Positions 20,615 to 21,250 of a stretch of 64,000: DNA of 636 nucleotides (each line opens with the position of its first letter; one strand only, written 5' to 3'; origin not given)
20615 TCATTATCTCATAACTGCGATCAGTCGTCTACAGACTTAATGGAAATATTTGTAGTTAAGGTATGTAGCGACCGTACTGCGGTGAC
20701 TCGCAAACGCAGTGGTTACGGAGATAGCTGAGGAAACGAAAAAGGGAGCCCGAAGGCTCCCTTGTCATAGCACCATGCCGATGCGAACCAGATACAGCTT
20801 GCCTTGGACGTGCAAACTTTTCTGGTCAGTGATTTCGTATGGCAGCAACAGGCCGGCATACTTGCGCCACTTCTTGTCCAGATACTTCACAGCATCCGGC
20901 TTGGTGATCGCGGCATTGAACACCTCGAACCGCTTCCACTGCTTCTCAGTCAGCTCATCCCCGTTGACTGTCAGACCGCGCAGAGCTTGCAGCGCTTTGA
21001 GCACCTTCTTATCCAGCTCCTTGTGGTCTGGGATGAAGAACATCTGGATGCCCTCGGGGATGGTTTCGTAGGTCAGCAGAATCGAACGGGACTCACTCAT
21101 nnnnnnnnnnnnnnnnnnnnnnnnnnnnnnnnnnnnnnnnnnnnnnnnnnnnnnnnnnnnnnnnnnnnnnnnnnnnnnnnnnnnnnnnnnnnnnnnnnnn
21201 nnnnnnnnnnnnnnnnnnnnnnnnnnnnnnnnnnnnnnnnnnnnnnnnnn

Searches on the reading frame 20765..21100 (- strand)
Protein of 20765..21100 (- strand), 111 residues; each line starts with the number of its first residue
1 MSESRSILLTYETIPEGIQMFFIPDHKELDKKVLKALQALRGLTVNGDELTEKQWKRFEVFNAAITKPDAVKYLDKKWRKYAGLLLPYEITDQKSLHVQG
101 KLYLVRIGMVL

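Call 26: search_protein_families(library=pfam, proteins=[window:20765-21100:-], max_evalue=0.01)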
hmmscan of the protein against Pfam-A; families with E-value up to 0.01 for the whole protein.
window:20765-21100:- (111 aa): 0 families

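Call 29: find_related_loci(query=window:20765-21100:-, collection=viral_contigs, flank=4000)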
Query window:20765-21100:- (111 aa) in viral_contigs; peptide patterns used: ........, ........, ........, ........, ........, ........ (x = any residue, [..] = any of these).
13 stretches matched a pattern, but none encodes a relative of the query by tblastn (E <= 1e-3).

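Call 44: find_encoding_contigs(protein=window:20765-21100:-, flank=1200, max_places=8)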
Protein window:20765-21100:- (111 aa): 4 contigs read that carry it; 4 places shown.
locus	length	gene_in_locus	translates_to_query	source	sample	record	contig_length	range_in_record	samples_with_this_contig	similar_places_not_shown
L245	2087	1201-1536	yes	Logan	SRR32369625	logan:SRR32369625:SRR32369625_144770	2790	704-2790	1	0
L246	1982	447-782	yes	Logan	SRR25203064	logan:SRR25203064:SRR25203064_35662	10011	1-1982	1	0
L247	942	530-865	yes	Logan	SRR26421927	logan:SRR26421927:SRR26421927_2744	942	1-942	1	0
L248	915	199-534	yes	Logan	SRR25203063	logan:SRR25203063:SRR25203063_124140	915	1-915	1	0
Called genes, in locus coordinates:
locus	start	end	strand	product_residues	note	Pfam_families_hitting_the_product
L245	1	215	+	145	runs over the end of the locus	-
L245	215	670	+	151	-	-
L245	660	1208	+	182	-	PF00186:DHFR_1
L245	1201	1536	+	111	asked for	-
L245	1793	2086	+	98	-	?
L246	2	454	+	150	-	?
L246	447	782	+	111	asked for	-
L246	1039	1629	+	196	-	-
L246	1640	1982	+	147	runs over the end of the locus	-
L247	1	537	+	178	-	?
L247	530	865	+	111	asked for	-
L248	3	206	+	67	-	?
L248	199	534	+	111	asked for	-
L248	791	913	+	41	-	?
